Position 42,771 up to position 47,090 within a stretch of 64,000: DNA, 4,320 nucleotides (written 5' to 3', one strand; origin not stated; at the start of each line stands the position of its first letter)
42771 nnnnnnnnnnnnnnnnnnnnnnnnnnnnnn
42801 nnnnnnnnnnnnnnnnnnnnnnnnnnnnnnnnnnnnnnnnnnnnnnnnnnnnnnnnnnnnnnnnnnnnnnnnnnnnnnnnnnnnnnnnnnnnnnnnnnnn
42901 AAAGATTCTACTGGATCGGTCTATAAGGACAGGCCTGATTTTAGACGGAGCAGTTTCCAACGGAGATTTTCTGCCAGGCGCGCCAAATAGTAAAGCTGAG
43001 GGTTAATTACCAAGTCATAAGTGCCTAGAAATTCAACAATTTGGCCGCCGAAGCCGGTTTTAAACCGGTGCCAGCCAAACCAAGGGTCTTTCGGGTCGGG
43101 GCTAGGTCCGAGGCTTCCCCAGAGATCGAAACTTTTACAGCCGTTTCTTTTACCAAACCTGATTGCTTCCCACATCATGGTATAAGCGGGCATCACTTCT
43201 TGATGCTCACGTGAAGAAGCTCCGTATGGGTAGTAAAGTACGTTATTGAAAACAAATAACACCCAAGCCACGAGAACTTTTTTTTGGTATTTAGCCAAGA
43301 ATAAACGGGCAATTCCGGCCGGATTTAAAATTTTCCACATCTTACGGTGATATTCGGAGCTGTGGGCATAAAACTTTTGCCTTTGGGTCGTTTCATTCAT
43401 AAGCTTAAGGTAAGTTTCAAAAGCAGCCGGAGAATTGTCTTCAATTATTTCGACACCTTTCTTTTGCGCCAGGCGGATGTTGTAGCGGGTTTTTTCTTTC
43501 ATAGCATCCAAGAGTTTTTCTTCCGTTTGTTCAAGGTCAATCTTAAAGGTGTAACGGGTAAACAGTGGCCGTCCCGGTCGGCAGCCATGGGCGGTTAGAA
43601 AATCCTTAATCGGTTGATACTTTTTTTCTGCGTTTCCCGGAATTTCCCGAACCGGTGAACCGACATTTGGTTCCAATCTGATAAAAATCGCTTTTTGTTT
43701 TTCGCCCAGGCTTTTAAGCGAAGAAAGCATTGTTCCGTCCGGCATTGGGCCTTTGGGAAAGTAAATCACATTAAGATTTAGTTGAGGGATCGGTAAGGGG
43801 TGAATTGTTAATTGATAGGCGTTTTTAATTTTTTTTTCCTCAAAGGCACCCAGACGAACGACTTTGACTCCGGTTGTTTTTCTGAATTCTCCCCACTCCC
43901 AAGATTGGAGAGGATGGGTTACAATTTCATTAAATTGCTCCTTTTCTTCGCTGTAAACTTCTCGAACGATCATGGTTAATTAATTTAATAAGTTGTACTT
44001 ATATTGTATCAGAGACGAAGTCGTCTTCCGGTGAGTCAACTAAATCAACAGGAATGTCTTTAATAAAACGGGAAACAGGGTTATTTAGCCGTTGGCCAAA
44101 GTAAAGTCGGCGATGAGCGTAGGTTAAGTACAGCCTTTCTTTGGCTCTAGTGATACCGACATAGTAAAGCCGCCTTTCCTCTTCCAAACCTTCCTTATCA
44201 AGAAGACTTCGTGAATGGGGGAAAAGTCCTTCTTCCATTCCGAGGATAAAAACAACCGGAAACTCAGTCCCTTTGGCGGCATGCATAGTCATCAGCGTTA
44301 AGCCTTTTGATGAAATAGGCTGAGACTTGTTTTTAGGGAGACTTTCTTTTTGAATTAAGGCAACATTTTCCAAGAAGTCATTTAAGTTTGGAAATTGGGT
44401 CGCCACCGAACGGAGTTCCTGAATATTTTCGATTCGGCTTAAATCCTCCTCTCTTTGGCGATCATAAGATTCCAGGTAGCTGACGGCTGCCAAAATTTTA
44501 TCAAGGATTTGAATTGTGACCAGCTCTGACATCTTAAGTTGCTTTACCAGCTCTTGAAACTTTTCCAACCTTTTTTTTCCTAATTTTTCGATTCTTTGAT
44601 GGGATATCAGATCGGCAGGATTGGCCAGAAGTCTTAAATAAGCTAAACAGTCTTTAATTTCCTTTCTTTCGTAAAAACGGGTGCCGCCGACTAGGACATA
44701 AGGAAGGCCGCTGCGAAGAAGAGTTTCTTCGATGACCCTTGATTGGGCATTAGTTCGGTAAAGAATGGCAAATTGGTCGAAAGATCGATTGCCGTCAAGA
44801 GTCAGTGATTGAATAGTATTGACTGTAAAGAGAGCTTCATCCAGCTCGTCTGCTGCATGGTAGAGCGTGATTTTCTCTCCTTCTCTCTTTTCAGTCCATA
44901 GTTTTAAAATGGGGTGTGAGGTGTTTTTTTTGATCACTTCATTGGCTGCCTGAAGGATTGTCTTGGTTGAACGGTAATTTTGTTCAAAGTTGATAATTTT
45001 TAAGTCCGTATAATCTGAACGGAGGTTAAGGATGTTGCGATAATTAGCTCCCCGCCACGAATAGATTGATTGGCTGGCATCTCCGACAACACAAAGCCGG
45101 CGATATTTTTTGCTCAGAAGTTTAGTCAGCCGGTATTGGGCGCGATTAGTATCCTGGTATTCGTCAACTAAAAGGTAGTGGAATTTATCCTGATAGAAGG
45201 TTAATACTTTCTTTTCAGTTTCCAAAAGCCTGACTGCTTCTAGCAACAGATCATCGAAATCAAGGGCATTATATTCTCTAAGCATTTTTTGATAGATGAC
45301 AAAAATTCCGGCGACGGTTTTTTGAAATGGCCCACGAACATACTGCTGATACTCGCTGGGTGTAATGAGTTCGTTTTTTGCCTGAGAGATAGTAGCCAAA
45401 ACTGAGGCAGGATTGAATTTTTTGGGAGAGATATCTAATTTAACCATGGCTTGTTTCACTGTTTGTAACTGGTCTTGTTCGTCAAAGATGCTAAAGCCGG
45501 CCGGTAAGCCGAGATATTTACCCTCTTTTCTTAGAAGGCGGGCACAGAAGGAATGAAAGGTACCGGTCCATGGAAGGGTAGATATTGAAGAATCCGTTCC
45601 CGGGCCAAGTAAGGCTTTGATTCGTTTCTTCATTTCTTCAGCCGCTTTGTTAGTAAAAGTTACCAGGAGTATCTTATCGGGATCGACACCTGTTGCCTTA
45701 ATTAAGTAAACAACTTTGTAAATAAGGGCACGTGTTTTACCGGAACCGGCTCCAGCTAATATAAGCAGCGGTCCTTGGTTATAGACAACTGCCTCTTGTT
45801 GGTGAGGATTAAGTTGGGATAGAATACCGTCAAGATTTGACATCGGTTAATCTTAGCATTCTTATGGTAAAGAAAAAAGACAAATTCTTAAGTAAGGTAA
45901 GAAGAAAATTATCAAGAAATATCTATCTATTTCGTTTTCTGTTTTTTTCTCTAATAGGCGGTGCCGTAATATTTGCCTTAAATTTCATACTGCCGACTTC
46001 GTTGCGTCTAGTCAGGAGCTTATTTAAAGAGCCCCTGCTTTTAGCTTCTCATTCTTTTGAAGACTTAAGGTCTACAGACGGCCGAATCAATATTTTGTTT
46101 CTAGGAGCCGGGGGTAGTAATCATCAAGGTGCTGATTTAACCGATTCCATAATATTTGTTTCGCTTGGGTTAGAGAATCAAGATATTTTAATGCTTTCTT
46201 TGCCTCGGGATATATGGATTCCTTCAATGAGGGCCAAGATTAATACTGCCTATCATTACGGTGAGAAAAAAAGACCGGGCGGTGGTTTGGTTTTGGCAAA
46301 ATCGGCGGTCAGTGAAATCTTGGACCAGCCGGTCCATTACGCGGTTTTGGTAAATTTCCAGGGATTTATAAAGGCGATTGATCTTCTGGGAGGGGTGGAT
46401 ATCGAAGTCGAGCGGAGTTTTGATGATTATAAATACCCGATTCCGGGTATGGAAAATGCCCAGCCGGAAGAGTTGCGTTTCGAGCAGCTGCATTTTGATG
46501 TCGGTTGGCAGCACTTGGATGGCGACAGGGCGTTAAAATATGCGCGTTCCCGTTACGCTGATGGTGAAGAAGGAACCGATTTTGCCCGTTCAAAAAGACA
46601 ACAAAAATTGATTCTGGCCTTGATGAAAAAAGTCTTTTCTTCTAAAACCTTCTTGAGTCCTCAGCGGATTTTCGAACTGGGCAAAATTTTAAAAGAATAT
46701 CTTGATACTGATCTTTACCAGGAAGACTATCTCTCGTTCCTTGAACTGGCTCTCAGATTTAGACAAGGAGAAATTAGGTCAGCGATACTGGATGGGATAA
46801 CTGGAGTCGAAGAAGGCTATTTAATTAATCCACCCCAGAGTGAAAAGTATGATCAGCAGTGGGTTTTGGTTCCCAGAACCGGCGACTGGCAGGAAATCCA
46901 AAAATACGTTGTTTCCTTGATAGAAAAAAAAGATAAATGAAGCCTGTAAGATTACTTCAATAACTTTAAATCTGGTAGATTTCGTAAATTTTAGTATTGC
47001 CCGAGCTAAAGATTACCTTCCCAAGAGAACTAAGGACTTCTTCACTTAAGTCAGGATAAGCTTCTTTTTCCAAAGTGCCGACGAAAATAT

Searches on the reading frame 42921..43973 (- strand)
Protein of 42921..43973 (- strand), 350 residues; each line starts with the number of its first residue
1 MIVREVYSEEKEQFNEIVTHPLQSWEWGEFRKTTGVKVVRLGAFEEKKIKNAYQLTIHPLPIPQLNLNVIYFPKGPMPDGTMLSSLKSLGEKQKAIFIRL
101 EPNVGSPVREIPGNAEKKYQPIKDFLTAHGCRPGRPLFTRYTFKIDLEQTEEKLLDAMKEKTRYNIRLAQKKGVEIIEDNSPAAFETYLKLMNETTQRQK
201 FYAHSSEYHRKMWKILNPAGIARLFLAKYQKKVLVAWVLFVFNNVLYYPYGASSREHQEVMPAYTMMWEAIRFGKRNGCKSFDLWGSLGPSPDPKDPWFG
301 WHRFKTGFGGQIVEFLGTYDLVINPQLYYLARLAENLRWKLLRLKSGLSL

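Call 4: search_protein_families(library=pfam, proteins=[window:42921-43973:-], max_evalue=0.01)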
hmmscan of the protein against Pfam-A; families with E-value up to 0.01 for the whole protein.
window:42921-43973:- (350 aa): 2 families
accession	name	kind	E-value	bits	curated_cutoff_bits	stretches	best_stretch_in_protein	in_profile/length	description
PF02388.22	FemAB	-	4.3e-40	138.2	24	2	18-215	15-226/406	FemAB family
PF13480.13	Acetyltransf_6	-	1.3e-14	55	22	1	161-286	2-136/143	Acetyltransferase (GNAT) domain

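Call 5: search_protein_families(library=ncbifam, proteins=[window:42921-43973:-], max_evalue=0.01)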
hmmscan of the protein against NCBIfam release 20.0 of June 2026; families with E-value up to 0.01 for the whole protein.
window:42921-43973:- (350 aa): 2 families
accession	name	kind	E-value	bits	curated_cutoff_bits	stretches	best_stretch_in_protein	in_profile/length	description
NF047883.1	UAcmpLyAlTFemX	equivalog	1.8e-11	43.9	500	1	141-328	148-332/337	UDP-N-acetylmuramoylpentapeptide-lysine N(6)-alanyltransferase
TIGR03019.1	pepcterm_femAB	equivalog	2.2e-11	43.4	260.35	1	141-284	119-258/330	FemAB family XrtA/PEP-CTERM system-associated protein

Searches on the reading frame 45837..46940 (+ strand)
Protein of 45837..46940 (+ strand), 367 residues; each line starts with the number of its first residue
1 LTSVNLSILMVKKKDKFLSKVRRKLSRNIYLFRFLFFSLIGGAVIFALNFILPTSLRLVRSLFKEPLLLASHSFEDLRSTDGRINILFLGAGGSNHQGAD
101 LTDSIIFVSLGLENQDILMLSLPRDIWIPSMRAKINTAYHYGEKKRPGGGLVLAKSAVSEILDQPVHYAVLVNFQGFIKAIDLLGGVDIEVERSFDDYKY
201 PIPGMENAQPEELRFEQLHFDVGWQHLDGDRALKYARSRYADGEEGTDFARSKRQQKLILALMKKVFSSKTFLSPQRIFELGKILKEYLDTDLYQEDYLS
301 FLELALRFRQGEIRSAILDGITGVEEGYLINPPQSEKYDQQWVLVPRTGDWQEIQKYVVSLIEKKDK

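Call 4: search_protein_families(library=pfam, proteins=[window:45837-46940:+], max_evalue=0.01)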
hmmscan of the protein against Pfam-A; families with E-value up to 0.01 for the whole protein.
window:45837-46940:+ (367 aa): 1 family
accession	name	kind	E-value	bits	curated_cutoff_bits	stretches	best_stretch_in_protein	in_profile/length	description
PF03816.19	LytR_cpsA_psr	-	8.1e-31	107.7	24.6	1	102-266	2-148/150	LytR_cpsA_psr family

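Call 5: search_protein_families(library=ncbifam, proteins=[window:45837-46940:+], max_evalue=0.01)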
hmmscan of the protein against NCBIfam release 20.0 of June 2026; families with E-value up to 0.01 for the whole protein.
window:45837-46940:+ (367 aa): 4 families
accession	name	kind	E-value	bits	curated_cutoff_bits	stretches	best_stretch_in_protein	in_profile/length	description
TIGR00350.1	lytR_cpsA_psr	domain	2.8e-25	89.4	62.3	1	102-266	3-150/152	LCP family glycopolymer transferase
NF006897.1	PRK09379.1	equivalog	2.8e-22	79.3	441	1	83-298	59-247/298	polyisoprenyl-teichoic acid--peptidoglycan teichoic acid transferase TagU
NF047591.1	ligase_LytR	equivalog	1.8e-19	70.3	450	1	99-278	77-247/336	glycopolymer--peptidoglycan transferase LytR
NF051849.1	LCP_trans_Cps2A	equivalog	8.5e-15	54.9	650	1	158-302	295-418/477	LCP family glycopolymer transferase CpsA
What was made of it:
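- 45864..46940 (+): LCP (LytR-CpsA-Psr) glycopolymer ligase, convergent with DUF2298. The ORF from TTG starts at 45837. Pfam LytR_cpsA_psr 8e-31 and TIGR00350 above cutoff (calls 4, 5).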
